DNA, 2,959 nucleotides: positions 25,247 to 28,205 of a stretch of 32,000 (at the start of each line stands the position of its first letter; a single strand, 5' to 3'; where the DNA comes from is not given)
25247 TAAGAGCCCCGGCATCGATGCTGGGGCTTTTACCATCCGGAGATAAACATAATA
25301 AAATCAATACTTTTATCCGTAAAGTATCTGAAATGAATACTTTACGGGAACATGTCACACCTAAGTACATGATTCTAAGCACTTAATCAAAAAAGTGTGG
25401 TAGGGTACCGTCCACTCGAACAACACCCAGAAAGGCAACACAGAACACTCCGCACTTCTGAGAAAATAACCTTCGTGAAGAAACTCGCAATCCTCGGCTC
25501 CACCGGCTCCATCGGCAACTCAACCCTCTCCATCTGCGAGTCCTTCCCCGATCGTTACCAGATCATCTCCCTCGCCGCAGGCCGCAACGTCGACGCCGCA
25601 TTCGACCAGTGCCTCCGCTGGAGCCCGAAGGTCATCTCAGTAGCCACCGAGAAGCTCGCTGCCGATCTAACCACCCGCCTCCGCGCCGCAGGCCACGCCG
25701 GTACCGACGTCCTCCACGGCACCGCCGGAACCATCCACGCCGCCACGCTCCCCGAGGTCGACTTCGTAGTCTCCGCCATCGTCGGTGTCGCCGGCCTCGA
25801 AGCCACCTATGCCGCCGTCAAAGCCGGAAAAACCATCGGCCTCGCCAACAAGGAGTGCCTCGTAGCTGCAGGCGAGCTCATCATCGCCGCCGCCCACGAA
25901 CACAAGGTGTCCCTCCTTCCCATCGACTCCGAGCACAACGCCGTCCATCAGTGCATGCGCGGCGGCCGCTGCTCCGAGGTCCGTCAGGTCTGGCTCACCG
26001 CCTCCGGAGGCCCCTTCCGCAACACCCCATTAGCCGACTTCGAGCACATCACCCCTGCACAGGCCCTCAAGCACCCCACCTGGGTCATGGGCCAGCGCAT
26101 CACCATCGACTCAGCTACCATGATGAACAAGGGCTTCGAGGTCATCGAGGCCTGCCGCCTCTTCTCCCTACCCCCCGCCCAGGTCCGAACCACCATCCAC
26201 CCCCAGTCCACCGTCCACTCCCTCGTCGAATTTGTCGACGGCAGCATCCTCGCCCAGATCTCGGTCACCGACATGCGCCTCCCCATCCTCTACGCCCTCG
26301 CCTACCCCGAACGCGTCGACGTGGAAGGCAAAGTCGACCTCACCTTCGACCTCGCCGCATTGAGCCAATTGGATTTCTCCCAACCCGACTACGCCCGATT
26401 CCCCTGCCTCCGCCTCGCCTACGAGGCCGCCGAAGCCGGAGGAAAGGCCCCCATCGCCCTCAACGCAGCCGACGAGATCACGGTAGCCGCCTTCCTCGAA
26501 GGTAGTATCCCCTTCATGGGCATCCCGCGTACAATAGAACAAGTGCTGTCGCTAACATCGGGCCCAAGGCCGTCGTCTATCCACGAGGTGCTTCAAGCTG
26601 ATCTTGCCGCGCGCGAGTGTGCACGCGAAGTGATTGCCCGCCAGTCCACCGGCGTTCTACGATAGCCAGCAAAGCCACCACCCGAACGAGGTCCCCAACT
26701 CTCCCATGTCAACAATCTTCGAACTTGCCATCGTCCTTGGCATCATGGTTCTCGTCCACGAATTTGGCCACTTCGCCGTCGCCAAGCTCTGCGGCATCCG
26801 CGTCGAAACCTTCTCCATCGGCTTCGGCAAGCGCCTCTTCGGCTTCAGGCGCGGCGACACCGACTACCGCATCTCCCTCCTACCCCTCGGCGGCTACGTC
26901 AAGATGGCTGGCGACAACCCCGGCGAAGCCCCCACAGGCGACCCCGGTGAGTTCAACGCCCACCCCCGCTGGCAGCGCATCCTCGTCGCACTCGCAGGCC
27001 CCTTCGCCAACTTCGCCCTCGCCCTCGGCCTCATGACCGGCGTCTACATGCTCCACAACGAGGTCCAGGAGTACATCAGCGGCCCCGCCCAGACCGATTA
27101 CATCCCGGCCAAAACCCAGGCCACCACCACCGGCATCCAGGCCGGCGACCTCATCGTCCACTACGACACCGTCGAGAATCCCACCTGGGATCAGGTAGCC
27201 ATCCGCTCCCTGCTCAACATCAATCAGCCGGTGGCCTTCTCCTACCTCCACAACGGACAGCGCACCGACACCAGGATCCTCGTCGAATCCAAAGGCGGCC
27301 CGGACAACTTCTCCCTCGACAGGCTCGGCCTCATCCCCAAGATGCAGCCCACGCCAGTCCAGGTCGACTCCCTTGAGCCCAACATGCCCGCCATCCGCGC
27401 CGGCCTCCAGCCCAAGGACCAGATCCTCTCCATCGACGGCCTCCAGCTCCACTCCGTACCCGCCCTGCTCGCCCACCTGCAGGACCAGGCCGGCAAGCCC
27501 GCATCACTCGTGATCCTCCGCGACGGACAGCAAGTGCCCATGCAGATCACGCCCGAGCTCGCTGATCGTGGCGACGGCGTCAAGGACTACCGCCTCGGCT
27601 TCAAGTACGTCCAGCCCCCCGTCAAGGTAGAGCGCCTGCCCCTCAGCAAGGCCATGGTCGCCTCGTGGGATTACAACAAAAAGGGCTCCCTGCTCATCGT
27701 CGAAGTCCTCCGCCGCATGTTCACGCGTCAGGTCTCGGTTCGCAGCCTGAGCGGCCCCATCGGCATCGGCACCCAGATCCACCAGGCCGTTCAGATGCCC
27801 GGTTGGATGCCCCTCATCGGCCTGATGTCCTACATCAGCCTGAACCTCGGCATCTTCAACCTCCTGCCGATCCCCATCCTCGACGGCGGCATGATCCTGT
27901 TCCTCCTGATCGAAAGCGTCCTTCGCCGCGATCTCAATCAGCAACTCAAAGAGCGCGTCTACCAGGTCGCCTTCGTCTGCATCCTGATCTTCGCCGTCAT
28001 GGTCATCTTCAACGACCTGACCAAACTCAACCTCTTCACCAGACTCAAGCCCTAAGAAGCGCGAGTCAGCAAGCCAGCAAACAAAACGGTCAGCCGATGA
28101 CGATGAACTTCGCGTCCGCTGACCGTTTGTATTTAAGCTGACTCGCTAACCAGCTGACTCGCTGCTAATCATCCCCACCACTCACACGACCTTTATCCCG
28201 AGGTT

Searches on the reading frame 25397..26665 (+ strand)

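Call 60: search_protein_families(library=pfam, proteins=[window:25397-26665:+], max_evalue=0.00001)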
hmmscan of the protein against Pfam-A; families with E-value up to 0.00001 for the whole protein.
window:25397-26665:+ (422 aa): 3 families
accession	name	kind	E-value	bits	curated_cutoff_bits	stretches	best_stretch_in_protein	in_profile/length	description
PF02670.22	DXP_reductoisom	-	2.9e-42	144.9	21.7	1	30-159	1-129/129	1-deoxy-D-xylulose 5-phosphate reductoisomerase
PF13288.12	DXPR_C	-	5.6e-39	133.4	27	1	289-407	2-114/115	DXP reductoisomerase C-terminal domain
PF08436.17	DXP_redisom_C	-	1e-37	128.5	26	1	173-256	1-84/84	1-deoxy-D-xylulose 5-phosphate reductoisomerase C-terminal domain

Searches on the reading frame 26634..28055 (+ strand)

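Call 60: search_protein_families(library=pfam, proteins=[window:26634-28055:+], max_evalue=0.00001)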
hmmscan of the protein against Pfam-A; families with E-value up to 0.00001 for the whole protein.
window:26634-28055:+ (473 aa): 4 families
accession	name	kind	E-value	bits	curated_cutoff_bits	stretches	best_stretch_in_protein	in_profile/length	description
PF02163.28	Peptidase_M50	-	1.8e-65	220.9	27.2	1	31-452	2-220/221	Peptidase family M50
PF17820.7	PDZ_6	-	2.9e-11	43.4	27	1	244-296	2-54/54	PDZ domain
PF13180.12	PDZ_2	-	5.8e-11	43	27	1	231-303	3-76/80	PDZ domain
PF00595.29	PDZ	-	9.1e-07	29.6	23.2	0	235-277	23-62/81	PDZ domain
